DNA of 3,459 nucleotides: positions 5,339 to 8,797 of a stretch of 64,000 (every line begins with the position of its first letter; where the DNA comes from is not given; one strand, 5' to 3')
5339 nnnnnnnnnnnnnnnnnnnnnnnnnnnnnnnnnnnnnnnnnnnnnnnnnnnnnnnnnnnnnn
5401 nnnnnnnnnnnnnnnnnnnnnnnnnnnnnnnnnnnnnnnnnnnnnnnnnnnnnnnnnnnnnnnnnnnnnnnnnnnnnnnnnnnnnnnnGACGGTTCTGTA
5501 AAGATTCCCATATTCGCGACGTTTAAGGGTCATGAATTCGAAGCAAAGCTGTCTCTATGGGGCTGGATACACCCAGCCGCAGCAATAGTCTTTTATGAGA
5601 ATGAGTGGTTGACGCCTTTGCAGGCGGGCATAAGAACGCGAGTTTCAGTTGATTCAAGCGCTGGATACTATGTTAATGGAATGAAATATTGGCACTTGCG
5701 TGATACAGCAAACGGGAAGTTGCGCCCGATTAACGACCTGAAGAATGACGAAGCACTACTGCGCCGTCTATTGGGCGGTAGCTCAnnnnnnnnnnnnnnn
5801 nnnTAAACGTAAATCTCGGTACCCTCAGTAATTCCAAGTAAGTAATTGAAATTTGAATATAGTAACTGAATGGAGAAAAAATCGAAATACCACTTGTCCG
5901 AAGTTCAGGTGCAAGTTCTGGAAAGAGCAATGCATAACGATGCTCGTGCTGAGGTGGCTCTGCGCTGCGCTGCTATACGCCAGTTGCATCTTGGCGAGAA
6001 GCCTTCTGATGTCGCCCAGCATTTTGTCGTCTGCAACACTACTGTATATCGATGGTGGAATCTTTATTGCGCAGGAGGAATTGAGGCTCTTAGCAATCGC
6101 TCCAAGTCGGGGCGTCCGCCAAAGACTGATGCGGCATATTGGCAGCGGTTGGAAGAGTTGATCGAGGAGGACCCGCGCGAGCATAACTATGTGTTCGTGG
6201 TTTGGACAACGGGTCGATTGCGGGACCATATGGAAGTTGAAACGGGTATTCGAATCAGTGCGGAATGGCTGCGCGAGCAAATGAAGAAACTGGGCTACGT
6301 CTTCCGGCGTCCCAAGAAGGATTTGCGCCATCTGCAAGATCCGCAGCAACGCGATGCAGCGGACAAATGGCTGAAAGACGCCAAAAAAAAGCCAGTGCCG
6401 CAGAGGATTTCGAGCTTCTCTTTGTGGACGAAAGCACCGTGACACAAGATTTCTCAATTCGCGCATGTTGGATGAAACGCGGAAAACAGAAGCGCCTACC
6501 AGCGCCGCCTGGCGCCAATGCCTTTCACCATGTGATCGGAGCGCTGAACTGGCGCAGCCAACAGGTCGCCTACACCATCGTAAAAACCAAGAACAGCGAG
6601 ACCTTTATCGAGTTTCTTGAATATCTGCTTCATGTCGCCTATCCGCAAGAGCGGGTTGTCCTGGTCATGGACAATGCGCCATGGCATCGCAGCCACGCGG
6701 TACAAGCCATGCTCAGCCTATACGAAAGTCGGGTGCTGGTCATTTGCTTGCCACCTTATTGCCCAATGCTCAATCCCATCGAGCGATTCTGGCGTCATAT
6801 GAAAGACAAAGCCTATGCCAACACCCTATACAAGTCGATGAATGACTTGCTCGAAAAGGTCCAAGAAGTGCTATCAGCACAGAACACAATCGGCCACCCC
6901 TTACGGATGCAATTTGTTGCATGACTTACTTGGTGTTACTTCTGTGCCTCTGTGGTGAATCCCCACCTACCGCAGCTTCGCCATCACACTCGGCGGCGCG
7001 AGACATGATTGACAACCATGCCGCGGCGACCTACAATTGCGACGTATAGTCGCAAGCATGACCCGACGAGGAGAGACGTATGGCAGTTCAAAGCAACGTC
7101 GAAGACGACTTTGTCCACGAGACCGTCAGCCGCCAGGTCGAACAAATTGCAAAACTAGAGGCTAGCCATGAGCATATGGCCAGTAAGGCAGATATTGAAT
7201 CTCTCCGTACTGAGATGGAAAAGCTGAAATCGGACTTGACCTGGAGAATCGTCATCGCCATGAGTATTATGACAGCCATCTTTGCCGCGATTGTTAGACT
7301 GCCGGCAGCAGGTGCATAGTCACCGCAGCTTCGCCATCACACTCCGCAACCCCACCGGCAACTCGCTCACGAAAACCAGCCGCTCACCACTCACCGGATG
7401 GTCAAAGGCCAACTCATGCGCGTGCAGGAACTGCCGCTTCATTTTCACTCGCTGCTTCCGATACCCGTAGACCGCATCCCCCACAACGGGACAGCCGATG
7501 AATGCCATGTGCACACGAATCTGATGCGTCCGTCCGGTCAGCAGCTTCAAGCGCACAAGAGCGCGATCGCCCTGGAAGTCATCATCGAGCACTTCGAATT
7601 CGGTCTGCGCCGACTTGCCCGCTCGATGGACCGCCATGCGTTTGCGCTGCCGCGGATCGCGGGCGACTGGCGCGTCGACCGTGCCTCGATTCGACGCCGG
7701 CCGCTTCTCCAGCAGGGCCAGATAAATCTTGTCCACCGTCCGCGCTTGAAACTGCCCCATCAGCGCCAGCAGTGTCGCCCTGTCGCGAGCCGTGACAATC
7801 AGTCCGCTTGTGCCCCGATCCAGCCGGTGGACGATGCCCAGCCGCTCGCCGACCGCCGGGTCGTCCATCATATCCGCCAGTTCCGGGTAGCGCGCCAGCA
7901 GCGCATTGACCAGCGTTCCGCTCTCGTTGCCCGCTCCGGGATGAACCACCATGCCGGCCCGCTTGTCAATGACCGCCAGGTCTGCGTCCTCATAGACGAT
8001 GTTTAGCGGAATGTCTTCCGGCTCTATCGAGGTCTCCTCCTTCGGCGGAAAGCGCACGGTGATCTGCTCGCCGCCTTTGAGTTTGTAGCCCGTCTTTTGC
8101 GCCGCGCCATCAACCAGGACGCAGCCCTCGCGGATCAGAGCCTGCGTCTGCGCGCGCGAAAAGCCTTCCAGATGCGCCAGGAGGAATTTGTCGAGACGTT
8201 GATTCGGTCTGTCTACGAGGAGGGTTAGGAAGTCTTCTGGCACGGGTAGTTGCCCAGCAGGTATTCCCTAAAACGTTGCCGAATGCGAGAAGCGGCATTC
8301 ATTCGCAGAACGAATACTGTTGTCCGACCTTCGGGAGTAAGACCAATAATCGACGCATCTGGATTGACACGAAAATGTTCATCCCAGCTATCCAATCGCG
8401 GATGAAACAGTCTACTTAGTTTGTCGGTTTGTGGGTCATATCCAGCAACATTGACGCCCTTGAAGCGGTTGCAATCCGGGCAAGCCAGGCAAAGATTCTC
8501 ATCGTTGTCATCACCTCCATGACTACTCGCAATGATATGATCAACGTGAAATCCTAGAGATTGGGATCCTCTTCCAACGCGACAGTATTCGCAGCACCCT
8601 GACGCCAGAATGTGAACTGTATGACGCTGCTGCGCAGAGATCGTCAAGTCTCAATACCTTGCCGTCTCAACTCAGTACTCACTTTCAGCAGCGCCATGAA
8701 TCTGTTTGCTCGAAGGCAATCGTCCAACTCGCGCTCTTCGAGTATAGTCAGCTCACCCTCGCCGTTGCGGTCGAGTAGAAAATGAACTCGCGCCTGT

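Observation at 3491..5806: Tandem diverged pair of nuclease + reader-like-domain genes with no methylase: candidate undescribed stand-alone defence module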

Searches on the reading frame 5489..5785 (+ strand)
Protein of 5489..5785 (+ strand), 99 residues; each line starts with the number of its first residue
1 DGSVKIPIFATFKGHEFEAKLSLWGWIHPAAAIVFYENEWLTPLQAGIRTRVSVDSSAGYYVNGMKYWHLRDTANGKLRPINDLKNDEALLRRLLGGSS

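Call 38: predict_structure(alignment_id=A4)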
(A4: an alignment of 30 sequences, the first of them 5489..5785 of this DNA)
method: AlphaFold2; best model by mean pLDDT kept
length: 99 residues; sequences in the alignment: 30
mean_pLDDT: 92.4   pTM: 0.83
mean pLDDT of the five models: 92.4, 92.3, 92.3, 92.1, 90.6
residues with pLDDT >= 90: 80; 70-90: 17; 50-70: 1; < 50: 1
segments of 3 or more residues with pLDDT < 50: none
pLDDT, mean of each block of 10 residues (from residue 1): 91 98 84 94 97 96 96 95 93 79
secondary structure, 60 per line:
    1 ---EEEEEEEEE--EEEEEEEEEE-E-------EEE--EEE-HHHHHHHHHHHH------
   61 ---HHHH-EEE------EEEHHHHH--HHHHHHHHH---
elements in order: E4-12 E15-24 E34-36 E39-41 H43-54 H64-67 E69-71 E78-80 H81-85 H88-96

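Call 40: fold_search(model_id=the predicted structure, library=pdb)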
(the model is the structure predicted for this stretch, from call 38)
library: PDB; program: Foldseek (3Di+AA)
matches with E <= 10: 92; with E <= 0.001: 0
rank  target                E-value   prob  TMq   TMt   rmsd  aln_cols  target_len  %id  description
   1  1oqj_A                1.5e+00  0.35  0.41  0.45   4.1        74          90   16  Crystal structure of the SAND domain from glucocorticoid modulatory element binding protein-1 (GMEB1) (released 2003-11-11)
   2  6s6l_C                2.3e+00  0.03  0.19  0.06   6.6        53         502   13  Cryo-EM structure of murine norovirus (MNV-1) (released 2020-05-13)
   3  4chj                  2.6e+00  0.05  0.27  0.23  12.4       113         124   11  Structure of Inner Membrane Complex (IMC) Sub-compartment Protein 3 (ISP3) from Toxoplasma gondii (released 2014-04-09)
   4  4wrr_A                2.8e+00  0.08  0.19  0.07   1.7        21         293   19  A putative diacylglycerol kinase from Bacillus anthracis str. Sterne (released 2014-11-05)
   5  1tkf                  3.0e+00  0.08  0.21  0.09   4.0        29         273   17  Streptomyces griseus aminopeptidase complexed with D-tryptophan (released 2005-06-14)
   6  9cmk_A                3.1e+00  0.06  0.31  0.25   6.8       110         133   10  Crystal structure of p110alpha-RAS binding domain (RBD) in complex with molecular glue D927 (released 2025-07-23)
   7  5d3y_A                3.1e+00  0.02  0.20  0.17  10.8       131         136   13  Crystal Structure of the P-Rex1 PH domain with Inositol-(1,3,4,5)-Tetrakisphosphate Bound (released 2016-04-20)
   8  6s6l_B                3.3e+00  0.03  0.18  0.06   6.4        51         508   12  Cryo-EM structure of murine norovirus (MNV-1) (released 2020-05-13)
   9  6s6l_A                3.6e+00  0.02  0.17  0.05   7.4        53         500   13  Cryo-EM structure of murine norovirus (MNV-1) (released 2020-05-13)
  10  3t5p_J                4.3e+00  0.05  0.17  0.06   1.6        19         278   21  Crystal structure of a putative diacylglycerol kinase from Bacillus anthracis str. Sterne (released 2011-09-07)
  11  6e48_A                4.3e+00  0.02  0.18  0.08   6.7        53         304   13  Crystal Structure of the Murine Norovirus VP1 P domain in complex with the CD300lf Receptor and Lithocholic Acid (released 2018-09-12)
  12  4wrr_C                4.5e+00  0.05  0.16  0.06   3.0        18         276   28  A putative diacylglycerol kinase from Bacillus anthracis str. Sterne (released 2014-11-05)
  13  5d3v_B                4.5e+00  0.02  0.20  0.17  10.9       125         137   10  Crystal Structure of the P-Rex1 PH domain with Citrate Bound (released 2016-04-20)
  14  5or7_A                4.5e+00  0.02  0.19  0.09   6.6        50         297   14  Atomic structure of the murine norovirus protruding domain and sCD300lf receptor complex (released 2018-03-21)
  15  5c4v_B                4.8e+00  0.13  0.49  0.50   6.7       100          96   13  Ski-like protein (released 2016-10-12)
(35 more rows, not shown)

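Call 44: fold_search(model_id=the predicted structure, library=viral)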
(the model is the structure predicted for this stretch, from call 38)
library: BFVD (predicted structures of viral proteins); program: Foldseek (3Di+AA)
matches with E <= 10: 241; with E <= 0.001: 0
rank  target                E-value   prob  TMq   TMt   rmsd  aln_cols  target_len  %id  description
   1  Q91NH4                9.3e-01  0.06  0.24  0.20  10.1       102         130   14  Antigenic glycoprotein (Fragment) [Lagos bat virus]
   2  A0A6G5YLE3            9.3e-01  0.03  0.19  0.14  20.0       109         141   15  (no name in the UniProt tables at hand)
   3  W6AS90                1.6e+00  0.08  0.28  0.29   9.4       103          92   14  Uncharacterized protein [Escherichia phage KBNP1711]
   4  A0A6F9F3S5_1          1.7e+00  0.02  0.23  0.04  18.9       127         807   16  (no name in the UniProt tables at hand)
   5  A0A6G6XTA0            1.9e+00  0.08  0.28  0.27  11.8        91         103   14  Uncharacterized protein [Citrobacter phage IME-JL8]
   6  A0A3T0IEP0            2.2e+00  0.03  0.19  0.15  15.8       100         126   12  (no name in the UniProt tables at hand)
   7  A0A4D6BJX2            2.3e+00  0.06  0.18  0.26  12.3        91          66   10  (no name in the UniProt tables at hand)
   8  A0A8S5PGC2            2.4e+00  0.14  0.23  0.44   1.4        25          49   24  Uncharacterized protein [Siphoviridae sp. ctEgn5]
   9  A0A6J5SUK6            2.9e+00  0.09  0.19  0.08   1.3        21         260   28  Uncharacterized protein [uncultured Caudovirales phage]
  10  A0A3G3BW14            2.9e+00  0.03  0.20  0.15  11.7        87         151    8  Uncharacterized protein [Bacillus phage vB_BcoS-136]
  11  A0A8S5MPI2            3.1e+00  0.07  0.28  0.14  12.7        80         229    8  Hydrolase [Podoviridae sp. ctiHu16]
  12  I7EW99                3.5e+00  0.09  0.21  0.31   4.2        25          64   12  Uncharacterized protein [Pectobacterium phage PP1]
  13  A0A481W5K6            3.5e+00  0.04  0.18  0.25  11.7        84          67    8  (no name in the UniProt tables at hand)
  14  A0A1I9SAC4            3.5e+00  0.04  0.24  0.20  12.7        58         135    7  Uncharacterized protein [Rhodococcus phage Weasels2]
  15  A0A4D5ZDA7            3.5e+00  0.01  0.16  0.10  13.7       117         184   15  Uncharacterized protein [Burkholderia phage BcepSaruman]
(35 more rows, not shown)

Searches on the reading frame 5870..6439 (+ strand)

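Call 64: search_protein_families(library=pfam, proteins=[window:5870-6439:+], max_evalue=0.001)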
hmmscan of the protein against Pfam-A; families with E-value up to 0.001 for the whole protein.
window:5870-6439:+ (190 aa): 5 families
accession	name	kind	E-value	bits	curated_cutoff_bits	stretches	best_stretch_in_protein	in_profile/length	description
PF13565.12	HTH_32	-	1.2e-13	51.8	33.7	1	58-132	1-67/73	Homeodomain-like domain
PF13592.12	HTH_33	-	1.5e-08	34.6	25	1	109-163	2-55/60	Winged helix-turn helix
PF13551.12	HTH_29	-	8.2e-08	32.7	28.1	1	32-88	1-60/64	Winged helix-turn helix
PF13518.12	HTH_28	-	8.4e-08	32.6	25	1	37-82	11-52/52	Helix-turn-helix domain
PF13384.12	HTH_23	-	5.7e-06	26.4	24.6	1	27-74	2-49/50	Homeodomain-like domain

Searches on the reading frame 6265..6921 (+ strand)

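Call 64: search_protein_families(library=pfam, proteins=[window:6265-6921:+], max_evalue=0.001)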
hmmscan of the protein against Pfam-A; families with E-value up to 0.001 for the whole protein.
window:6265-6921:+ (219 aa): 1 family
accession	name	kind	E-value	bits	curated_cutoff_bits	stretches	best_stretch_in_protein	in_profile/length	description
PF13358.12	DDE_3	-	3.3e-32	111.8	28.6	1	51-195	2-145/146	DDE superfamily endonuclease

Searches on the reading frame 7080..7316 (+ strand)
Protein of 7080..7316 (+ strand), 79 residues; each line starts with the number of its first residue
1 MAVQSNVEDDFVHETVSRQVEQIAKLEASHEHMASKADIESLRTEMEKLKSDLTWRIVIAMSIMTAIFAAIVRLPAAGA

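Call 64: search_protein_families(library=pfam, proteins=[window:7080-7316:+], max_evalue=0.001)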
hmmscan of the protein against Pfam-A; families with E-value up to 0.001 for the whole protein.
window:7080-7316:+ (79 aa): 1 family
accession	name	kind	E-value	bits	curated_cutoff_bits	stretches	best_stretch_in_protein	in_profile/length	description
PF07798.16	CCDC90-like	-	6.6e-06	26.5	33.5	1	19-74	117-174/175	Coiled-coil domain-containing protein 90-like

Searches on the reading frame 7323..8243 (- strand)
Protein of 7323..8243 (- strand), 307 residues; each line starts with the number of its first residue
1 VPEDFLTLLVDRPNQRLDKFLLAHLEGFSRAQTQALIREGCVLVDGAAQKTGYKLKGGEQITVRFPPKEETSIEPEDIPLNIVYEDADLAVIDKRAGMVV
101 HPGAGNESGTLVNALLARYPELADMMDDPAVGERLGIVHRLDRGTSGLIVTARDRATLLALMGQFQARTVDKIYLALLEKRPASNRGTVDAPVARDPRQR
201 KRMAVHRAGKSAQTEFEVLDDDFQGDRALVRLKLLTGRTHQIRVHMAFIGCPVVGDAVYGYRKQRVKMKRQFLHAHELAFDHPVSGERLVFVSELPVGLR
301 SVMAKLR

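Call 64: search_protein_families(library=pfam, proteins=[window:7323-8243:-], max_evalue=0.001)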
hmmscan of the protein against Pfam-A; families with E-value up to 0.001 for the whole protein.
window:7323-8243:- (307 aa): 2 families
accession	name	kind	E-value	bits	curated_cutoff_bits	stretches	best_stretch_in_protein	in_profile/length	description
PF00849.27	PseudoU_synth_2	-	1.3e-33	116.8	26.8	1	88-247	1-151/152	RNA pseudouridylate synthase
PF01479.30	S4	-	1.1e-08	35.1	22.8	1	15-61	1-48/48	S4 domain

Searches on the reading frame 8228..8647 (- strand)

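Call 64: search_protein_families(library=pfam, proteins=[window:8228-8647:-], max_evalue=0.001)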
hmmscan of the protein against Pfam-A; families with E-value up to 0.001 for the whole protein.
window:8228-8647:- (140 aa): 2 families
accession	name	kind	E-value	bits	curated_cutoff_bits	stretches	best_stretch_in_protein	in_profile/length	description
PF01844.29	HNH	-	9.1e-11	42.2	21.4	1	19-63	1-44/47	HNH endonuclease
PF14279.12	HNH_5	-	5.1e-07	30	27.5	1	19-67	1-47/56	HNH endonuclease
